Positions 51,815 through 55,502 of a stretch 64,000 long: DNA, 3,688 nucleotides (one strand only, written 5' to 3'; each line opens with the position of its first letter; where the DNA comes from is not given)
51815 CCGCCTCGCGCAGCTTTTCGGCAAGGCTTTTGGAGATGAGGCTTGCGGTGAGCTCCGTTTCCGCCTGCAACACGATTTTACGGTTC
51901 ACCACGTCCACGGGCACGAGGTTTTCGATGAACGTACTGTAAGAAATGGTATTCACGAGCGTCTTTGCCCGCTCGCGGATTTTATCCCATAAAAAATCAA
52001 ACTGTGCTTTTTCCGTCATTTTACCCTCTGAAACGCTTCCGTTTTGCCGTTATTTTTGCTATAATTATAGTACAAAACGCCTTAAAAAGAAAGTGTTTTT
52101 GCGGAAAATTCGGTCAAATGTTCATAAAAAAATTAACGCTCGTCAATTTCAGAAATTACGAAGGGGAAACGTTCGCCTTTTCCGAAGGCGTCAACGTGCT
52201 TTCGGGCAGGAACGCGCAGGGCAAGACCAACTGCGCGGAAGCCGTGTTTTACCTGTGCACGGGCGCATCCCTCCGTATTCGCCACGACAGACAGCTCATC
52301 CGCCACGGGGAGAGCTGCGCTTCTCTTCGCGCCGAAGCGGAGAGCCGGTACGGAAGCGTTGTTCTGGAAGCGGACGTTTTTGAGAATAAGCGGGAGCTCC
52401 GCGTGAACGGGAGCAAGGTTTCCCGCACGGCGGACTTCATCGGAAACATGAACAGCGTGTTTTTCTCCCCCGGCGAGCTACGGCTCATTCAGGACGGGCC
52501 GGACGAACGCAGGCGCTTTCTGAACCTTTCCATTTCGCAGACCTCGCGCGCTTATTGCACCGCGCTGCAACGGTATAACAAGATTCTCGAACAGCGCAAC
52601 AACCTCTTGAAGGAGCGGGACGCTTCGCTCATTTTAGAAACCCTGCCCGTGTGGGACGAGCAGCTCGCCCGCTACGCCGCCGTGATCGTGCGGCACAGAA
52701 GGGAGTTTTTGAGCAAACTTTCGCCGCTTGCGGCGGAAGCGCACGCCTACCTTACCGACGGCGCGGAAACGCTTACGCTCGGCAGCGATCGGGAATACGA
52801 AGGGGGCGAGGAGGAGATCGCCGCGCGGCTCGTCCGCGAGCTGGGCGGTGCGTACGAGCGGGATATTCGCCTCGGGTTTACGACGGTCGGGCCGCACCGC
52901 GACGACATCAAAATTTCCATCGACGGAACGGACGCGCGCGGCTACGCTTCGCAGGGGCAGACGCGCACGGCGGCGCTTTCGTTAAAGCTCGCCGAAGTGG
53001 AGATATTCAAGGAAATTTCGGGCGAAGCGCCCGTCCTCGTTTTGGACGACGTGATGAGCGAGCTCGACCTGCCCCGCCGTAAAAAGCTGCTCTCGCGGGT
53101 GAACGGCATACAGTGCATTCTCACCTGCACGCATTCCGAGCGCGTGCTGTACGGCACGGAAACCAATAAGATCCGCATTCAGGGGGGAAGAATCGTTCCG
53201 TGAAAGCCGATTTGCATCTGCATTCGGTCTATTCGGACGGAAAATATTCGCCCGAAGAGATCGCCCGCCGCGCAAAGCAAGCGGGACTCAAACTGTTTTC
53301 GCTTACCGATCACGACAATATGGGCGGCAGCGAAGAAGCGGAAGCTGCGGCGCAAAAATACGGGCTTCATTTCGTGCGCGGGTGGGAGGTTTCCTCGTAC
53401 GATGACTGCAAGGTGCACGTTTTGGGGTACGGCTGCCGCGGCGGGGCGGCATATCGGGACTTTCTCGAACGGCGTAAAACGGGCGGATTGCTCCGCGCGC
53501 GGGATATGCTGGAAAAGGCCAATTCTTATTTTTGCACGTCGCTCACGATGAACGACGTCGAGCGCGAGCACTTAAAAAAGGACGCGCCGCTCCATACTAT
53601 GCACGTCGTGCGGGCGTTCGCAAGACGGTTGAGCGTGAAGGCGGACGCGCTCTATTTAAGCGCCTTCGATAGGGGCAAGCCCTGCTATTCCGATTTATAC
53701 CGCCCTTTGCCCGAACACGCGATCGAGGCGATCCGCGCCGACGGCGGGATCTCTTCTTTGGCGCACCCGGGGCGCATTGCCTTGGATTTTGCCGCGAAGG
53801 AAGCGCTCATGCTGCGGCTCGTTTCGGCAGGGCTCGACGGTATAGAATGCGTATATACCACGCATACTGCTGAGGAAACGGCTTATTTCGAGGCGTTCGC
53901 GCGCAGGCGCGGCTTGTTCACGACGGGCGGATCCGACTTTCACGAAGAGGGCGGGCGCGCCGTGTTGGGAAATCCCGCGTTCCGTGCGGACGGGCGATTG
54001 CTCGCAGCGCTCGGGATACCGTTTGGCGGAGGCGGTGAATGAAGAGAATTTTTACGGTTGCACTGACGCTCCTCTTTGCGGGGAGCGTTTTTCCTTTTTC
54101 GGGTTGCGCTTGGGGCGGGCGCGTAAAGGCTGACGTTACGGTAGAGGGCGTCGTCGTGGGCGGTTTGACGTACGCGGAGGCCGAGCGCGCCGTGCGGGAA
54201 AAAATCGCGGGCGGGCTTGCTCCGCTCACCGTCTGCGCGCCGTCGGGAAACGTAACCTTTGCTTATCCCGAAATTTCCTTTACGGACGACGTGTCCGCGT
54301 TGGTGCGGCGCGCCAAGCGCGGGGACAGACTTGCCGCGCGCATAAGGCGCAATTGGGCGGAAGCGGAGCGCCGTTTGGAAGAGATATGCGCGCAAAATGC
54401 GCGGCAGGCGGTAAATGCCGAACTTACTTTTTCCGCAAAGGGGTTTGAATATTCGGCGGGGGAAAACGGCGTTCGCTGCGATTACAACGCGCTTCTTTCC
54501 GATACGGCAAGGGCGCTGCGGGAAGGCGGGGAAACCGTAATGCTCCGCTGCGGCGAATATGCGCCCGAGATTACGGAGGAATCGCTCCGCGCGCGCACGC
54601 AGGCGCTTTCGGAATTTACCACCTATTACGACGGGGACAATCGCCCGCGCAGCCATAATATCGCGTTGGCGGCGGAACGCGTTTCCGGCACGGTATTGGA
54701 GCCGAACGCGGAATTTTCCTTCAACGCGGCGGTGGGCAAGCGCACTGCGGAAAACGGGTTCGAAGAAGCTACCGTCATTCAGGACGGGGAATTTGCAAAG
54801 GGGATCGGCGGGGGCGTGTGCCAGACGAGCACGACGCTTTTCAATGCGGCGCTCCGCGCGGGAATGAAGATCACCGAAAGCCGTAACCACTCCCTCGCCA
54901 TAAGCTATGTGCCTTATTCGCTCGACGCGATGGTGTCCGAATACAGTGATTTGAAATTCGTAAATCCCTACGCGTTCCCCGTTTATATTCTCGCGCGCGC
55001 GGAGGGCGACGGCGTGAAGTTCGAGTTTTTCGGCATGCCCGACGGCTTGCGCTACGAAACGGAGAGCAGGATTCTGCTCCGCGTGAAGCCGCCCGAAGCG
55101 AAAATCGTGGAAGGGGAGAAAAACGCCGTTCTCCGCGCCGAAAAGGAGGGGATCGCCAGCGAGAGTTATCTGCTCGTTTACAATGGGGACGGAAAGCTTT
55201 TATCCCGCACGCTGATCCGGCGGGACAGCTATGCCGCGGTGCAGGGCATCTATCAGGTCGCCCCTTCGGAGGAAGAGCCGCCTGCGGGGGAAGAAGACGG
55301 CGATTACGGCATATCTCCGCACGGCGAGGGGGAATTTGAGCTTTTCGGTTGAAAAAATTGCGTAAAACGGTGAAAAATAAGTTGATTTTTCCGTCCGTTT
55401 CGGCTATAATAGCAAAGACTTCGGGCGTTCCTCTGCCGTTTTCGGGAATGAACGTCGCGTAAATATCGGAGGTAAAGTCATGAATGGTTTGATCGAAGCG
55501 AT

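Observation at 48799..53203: Atypical dnaA locus: dnaA inverted relative to recF, no dnaN, no visible DnaA-box cluster, and mnmG 14 bp downstream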

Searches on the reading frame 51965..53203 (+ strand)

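Call 3: search_protein_families(library=pfam, proteins=[window:51965-53203:+])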
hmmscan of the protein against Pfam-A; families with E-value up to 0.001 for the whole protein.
window:51965-53203:+ (412 aa): 3 families
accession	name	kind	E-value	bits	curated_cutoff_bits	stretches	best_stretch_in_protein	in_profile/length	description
PF02463.25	SMC_N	-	4.1e-17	62.8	40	1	53-393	1-201/220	RecF/RecN/SMC N terminal domain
PF13476.12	AAA_23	-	1.2e-10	42.8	27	1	56-175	1-114/201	AAA domain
PF13175.12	AAA_15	-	2.4e-07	31.1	32.1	1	52-98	1-47/374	AAA ATPase domain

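Call 54: search_protein_families(library=ncbifam, proteins=[window:52118-53203:+])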
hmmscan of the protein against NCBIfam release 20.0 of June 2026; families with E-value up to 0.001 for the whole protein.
window:52118-53203:+ (361 aa): 11 families
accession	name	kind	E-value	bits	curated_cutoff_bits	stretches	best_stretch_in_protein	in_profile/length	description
TIGR00611.2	recf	equivalog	5.6e-103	344.7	172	1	3-338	1-339/339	DNA replication/repair protein RecF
NF010680.0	PRK14079.1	equivalog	1.9e-72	244.2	386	1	3-340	3-328/349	recombination protein F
NF045487.1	ASRP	equivalog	8.9e-09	34.5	300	1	18-106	9-79/593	archaea-specific SMC-related protein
NF041034.1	Rad50_Sulf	equivalog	1.4e-07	29.8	1000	1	1-76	1-75/872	DNA double-strand break repair ATPase Rad50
NF041760.1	PtuA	equivalog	2.2e-07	30.1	500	1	2-54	51-103/524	retron Ec78 anti-phage system effector ATPase PtuA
NF003034.1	PRK03918.1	equivalog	7.8e-07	27.5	700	1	1-99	1-102/878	DNA double-strand break repair ATPase Rad50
NF002572.0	PRK02224.1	equivalog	7.2e-06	24.6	1087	1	1-50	1-50/888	DNA double-strand break repair ATPase Rad50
NF002244.0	PRK01156.1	equivalog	1.3e-05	23.5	847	1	1-80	1-77/895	DNA double-strand break repair ATPase Rad50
NF053563.1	Rkd4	equivalog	1.4e-05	23.5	860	1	3-55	3-55/747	arcadin-4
NF041035.1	Rad50_Halo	equivalog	0.00031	19.2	1000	1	1-51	1-51/883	DNA double-strand break repair ATPase Rad50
TIGR02169.1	SMC_prok_A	equivalog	0.00032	18.5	729.4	1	2-64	1-67/1165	chromosome segregation protein SMC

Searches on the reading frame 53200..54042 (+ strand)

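Call 3: search_protein_families(library=pfam, proteins=[window:53200-54042:+])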
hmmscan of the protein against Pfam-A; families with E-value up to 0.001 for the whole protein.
window:53200-54042:+ (280 aa): 1 family
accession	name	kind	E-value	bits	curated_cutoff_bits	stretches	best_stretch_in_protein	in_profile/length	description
PF02811.25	PHP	-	1.5e-12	48.6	26.4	1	4-67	1-66/164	PHP domain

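Call 54: search_protein_families(library=ncbifam, proteins=[window:53200-54042:+])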
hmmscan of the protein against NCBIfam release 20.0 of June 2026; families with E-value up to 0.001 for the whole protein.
window:53200-54042:+ (280 aa): 12 families
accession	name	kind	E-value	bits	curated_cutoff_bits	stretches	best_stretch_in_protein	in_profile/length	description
NF041577.1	nside_bi_sphtase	equivalog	2.5e-44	151.5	400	1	2-252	3-254/276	3',5'-nucleoside bisphosphate phosphatase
NF047791.1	RNaseRnm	equivalog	1.7e-31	109.5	375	1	3-260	3-262/275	RNase RNM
NF041661.1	Cycl_ph_dihydrol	equivalog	5.6e-30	104.6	500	1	4-253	1-249/259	phosphoribosyl 1,2-cyclic phosphate 1,2-diphosphodiesterase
NF038032.1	CehA_McbA_metalo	domain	2.2e-19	70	80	1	2-81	4-81/315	CehA/McbA family metallohydrolase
NF004981.0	PRK06361.1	equivalog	5.4e-09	35.7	117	1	3-50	2-49/217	histidinol phosphate phosphatase domain-containing protein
NF004225.0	PRK05672.1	subfamily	3.1e-06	25.5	939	1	3-101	7-107/1047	error-prone DNA polymerase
NF006375.0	PRK08609.1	equivalog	6e-06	25.1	426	1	1-40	335-374/571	DNA polymerase/3'-5' exonuclease PolX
TIGR00594.1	polc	superfamily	3.8e-05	21.9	434.35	1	4-66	3-67/1022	DNA polymerase III subunit alpha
NF006702.0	PRK09248.1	domain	6.8e-05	22.5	264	1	2-39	4-42/246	PHP domain-containing protein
NF005928.0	PRK07945.1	equivalog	7e-05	22.3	250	1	1-39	98-136/337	PHP domain-containing protein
NF004226.0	PRK05673.1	equivalog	0.00011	20.2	1002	1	4-65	8-71/1146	DNA polymerase III subunit alpha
TIGR01405.1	polC_Gram_pos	equivalog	0.00068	17.4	1043.45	1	4-71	106-175/1211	DNA polymerase III subunit alpha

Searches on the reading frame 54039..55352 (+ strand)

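Call 3: search_protein_families(library=pfam, proteins=[window:54039-55352:+])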
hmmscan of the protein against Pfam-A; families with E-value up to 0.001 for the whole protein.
window:54039-55352:+ (437 aa): 2 families
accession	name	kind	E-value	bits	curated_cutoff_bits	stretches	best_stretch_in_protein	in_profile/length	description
PF04294.18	VanW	-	2.5e-46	156.8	27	1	204-330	2-129/130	VanW like protein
PF12229.13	PG_binding_4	-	2.7e-06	28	22.1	1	90-164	38-112/117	Putative peptidoglycan binding domain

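Call 54: search_protein_families(library=ncbifam, proteins=[window:54039-55352:+])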
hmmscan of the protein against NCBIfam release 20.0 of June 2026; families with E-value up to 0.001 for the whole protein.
window:54039-55352:+ (437 aa): 3 families
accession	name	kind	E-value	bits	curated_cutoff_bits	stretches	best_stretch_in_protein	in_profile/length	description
NF033128.2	vanW-gen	equivalog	1.3e-11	44.7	365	1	204-309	70-181/271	glycopeptide resistance accessory protein VanW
NF033123.1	vanW-G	exception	1e-07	32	600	1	204-287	70-153/273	glycopeptide resistance accessory protein VanW-G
NF033122.1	vanW-B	exception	7.6e-07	28.7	610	1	203-288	70-155/275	glycopeptide resistance accessory protein VanW-B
